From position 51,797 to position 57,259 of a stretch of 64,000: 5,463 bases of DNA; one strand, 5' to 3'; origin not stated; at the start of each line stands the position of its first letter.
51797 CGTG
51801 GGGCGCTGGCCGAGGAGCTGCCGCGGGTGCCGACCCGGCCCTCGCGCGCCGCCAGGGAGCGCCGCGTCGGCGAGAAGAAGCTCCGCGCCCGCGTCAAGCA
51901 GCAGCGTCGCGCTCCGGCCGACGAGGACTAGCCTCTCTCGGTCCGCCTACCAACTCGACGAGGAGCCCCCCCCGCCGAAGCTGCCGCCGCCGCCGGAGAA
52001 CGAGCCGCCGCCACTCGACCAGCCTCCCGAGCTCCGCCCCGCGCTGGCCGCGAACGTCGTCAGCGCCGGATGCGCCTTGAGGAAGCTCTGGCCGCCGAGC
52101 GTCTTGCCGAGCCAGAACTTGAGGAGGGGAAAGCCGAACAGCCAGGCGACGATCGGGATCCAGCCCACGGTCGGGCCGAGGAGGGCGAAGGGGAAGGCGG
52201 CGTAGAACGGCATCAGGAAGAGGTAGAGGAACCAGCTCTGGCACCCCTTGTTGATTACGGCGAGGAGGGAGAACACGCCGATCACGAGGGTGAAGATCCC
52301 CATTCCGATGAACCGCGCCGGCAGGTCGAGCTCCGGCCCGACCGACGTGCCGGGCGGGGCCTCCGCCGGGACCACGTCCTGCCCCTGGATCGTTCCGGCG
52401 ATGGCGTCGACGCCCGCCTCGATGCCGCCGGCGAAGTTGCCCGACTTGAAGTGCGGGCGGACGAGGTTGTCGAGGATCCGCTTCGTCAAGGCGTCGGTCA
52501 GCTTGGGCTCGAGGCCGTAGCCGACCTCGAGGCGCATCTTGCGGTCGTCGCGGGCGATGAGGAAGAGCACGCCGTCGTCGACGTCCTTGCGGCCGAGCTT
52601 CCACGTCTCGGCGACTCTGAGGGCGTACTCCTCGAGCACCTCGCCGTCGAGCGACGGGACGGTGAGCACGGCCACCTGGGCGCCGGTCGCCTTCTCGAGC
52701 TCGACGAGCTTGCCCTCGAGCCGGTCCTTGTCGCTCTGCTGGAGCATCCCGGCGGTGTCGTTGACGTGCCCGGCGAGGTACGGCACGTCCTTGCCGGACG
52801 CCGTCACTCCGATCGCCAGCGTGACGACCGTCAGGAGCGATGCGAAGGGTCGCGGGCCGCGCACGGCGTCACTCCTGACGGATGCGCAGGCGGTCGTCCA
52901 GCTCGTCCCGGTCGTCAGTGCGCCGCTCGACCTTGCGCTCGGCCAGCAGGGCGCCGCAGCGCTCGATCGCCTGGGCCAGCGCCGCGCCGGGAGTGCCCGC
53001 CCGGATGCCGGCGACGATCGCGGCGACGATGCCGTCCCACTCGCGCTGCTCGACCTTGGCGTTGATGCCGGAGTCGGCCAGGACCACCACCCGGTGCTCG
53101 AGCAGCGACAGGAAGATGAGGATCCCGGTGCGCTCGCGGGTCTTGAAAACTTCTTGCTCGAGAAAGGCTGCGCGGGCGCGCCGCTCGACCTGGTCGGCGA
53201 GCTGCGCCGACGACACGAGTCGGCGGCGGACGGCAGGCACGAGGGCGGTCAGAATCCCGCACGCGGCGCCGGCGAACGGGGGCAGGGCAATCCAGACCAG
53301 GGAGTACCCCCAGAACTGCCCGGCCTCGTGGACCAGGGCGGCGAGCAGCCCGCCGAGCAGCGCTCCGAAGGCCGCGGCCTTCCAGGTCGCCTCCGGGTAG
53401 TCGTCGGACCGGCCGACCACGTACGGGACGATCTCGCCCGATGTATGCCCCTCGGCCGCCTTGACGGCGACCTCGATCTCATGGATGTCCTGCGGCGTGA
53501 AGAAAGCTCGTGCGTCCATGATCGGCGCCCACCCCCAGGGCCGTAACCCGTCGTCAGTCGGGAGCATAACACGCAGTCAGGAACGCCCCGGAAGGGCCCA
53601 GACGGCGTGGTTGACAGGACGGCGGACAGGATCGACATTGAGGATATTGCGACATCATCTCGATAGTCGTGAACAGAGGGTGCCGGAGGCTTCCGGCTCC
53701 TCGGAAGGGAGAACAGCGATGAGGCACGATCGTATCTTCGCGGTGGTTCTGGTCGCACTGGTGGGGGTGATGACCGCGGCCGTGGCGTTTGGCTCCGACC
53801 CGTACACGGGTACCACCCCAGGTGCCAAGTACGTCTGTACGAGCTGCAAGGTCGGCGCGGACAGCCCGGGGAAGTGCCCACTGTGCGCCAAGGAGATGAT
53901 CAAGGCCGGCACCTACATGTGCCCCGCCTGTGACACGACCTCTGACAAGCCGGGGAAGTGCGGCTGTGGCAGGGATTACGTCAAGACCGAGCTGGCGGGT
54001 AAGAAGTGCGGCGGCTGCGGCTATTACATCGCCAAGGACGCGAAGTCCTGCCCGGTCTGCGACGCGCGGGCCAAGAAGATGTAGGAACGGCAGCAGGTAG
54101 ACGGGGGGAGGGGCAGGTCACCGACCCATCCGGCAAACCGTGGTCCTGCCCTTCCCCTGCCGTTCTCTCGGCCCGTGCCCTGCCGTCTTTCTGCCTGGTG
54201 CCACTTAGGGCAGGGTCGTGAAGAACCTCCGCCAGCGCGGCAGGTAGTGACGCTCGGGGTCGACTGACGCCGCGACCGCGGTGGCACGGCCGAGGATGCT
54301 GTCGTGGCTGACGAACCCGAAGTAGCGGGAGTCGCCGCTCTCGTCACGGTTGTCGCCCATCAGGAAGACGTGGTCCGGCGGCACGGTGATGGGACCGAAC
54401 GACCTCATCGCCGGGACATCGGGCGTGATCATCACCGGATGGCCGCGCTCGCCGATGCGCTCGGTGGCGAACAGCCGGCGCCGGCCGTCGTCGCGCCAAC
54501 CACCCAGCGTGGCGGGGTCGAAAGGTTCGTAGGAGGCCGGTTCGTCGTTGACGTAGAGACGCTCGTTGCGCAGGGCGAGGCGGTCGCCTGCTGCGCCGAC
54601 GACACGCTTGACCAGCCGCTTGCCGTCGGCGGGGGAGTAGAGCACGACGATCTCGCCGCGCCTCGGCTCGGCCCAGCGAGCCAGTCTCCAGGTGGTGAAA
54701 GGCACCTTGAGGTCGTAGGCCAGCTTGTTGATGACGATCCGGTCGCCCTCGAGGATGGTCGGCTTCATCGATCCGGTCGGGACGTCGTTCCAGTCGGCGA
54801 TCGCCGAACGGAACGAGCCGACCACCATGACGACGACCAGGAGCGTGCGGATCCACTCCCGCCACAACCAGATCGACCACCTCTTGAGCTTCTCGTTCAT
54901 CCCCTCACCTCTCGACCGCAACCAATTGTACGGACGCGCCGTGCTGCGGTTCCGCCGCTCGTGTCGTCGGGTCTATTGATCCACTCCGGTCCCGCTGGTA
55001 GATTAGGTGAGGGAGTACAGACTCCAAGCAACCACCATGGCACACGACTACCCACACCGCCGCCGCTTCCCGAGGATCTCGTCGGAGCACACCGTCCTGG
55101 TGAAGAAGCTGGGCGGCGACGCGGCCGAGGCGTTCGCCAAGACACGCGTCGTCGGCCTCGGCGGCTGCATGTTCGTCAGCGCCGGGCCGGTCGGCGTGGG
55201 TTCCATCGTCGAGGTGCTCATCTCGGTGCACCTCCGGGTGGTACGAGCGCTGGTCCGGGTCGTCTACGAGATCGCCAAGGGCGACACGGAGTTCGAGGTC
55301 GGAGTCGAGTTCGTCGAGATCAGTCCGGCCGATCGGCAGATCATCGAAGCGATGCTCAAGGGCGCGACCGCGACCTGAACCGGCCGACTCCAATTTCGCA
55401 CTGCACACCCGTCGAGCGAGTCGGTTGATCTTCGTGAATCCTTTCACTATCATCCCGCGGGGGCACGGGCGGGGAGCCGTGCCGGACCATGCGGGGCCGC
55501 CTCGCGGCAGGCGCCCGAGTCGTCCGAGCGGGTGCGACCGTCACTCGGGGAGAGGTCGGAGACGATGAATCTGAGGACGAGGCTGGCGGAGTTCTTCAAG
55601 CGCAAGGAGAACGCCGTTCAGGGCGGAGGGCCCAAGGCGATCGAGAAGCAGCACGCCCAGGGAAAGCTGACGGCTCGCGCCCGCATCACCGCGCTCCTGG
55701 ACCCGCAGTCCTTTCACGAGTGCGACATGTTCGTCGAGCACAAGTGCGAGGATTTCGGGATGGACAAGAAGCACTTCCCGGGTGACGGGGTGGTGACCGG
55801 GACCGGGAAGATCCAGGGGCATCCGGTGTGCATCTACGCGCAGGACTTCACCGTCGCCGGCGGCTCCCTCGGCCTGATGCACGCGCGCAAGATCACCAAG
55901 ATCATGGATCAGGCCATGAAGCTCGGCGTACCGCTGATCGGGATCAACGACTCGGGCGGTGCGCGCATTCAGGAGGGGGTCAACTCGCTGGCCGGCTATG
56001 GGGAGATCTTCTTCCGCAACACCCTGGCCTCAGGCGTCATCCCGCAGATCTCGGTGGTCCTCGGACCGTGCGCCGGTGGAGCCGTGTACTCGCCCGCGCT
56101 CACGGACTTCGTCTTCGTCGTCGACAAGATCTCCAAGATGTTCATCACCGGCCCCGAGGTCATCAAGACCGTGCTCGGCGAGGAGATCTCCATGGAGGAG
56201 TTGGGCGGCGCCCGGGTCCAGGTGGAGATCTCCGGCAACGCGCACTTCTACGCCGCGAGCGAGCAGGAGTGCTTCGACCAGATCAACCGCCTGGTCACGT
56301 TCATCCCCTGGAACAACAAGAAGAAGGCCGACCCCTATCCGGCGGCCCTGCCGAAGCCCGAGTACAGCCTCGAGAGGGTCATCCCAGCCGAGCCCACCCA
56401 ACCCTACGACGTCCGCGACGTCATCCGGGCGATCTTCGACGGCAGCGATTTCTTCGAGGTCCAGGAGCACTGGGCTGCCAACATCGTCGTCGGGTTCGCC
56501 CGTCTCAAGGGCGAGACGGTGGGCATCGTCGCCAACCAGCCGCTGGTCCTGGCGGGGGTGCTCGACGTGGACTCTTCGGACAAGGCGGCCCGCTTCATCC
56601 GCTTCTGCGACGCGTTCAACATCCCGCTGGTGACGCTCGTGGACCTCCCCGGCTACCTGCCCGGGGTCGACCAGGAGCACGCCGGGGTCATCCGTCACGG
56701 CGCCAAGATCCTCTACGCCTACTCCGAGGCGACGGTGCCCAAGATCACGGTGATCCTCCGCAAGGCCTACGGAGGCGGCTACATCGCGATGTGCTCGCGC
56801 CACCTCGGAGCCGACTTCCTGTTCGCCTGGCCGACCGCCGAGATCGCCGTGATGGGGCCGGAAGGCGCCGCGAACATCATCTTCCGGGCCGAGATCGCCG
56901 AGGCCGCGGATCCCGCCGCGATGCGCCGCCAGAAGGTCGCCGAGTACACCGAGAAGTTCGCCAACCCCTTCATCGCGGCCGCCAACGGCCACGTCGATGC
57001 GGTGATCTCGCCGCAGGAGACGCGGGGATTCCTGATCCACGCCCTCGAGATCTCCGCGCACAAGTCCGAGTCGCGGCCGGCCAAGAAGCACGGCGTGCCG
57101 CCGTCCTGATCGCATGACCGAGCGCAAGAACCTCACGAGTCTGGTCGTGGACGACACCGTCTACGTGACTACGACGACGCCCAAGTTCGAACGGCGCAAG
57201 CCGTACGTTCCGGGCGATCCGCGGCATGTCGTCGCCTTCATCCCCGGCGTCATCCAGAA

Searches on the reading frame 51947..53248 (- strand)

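Call 45: search_protein_families(library=ncbifam, proteins=[window:51947-53248:-], max_evalue=0.00001)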
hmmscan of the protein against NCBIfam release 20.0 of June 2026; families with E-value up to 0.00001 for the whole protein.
window:51947-53248:- (433 aa): 1 family
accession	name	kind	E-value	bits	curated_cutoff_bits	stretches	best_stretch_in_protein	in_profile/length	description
NF047379.1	photo_II_Psb32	equivalog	7.3e-08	32.3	160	1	145-290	7-154/207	photosystem II repair protein Psb32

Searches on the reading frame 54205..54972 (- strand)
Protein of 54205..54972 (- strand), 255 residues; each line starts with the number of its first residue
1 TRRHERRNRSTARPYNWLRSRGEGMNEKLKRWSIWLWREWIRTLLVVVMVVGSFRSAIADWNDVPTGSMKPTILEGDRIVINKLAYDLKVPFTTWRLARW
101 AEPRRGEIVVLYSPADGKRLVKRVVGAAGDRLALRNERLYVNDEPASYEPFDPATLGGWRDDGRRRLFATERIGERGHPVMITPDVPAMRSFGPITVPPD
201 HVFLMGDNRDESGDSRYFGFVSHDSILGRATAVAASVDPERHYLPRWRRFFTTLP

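Call 45: search_protein_families(library=ncbifam, proteins=[window:54205-54972:-], max_evalue=0.00001)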
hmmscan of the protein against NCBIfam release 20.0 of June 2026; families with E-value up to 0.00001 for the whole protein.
window:54205-54972:- (255 aa): 5 families
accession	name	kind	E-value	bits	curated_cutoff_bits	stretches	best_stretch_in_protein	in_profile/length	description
TIGR02227.1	sigpep_I_bact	equivalog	7.1e-43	146.3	47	1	40-237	1-161/162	signal peptidase I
NF008114.0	PRK10861.1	equivalog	4.5e-32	111.6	277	2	37-134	60-158/324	signal peptidase I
TIGR02754.1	sod_Ni_protease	equivalog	2.3e-10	40.8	63.25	0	201-231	59-89/90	nickel-type superoxide dismutase maturation protease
TIGR02771.1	TraF_Ti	equivalog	7.4e-10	38.6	100.25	0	188-231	124-166/171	conjugative transfer signal peptidase TraF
NF010459.0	PRK13884.1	subfamily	2.5e-06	27.1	156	0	199-228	141-170/178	conjugal transfer peptidase TraF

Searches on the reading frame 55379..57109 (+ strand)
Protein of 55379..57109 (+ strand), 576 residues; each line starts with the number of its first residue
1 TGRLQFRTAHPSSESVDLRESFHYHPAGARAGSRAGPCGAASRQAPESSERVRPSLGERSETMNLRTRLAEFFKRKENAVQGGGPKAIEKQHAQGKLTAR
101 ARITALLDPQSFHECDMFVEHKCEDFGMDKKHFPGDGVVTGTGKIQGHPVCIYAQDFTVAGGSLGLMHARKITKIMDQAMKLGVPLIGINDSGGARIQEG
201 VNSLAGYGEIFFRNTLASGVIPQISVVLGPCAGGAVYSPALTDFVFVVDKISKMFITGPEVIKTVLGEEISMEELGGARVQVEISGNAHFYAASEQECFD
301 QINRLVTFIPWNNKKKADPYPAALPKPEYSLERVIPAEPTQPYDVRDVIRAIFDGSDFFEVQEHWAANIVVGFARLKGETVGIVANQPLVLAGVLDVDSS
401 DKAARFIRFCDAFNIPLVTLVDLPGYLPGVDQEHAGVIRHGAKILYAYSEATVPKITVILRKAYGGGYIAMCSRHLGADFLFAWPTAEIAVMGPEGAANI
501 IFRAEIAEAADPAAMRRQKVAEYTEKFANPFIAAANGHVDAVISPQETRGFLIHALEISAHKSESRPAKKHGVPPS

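Call 45: search_protein_families(library=ncbifam, proteins=[window:55379-57109:+], max_evalue=0.00001)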
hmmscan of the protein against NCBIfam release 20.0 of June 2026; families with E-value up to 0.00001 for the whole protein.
window:55379-57109:+ (576 aa): 9 families
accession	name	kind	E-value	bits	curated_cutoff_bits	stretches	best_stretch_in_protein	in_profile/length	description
TIGR01117.1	mmdA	subfamily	2.8e-241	801.7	998.8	1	69-573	3-509/512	methylmalonyl-CoA decarboxylase subunit alpha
NF005530.0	PRK07189.1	equivalog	7.5e-21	74.5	228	1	96-269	15-196/303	biotin-independent malonate decarboxylase subunit beta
TIGR00515.1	accD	equivalog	8.2e-21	74.6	317.45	1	96-270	56-243/285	acetyl-CoA carboxylase, carboxyltransferase subunit beta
TIGR03133.1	malonate_beta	equivalog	1.6e-20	73.5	278.15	1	97-269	6-186/274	biotin-independent malonate decarboxylase subunit beta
NF041504.1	AccA_sub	subfamily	5.1e-19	68.6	300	1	367-514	39-192/257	carboxyltransferase subunit alpha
NF004344.0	PRK05724.1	equivalog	9e-16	58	357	1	393-509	130-242/319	acetyl-CoA carboxylase carboxyltransferase subunit alpha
TIGR00513.1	accA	equivalog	9.6e-15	54.8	319.3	1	339-511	67-242/321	acetyl-CoA carboxylase carboxyl transferase subunit alpha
NF008971.0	PRK12319.1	equivalog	7e-13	48.7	406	1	398-505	82-185/256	acetyl-CoA carboxylase carboxyl transferase subunit alpha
TIGR03134.1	malonate_gamma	equivalog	4.1e-12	46.1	237.15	1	345-503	2-171/258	biotin-independent malonate decarboxylase subunit gamma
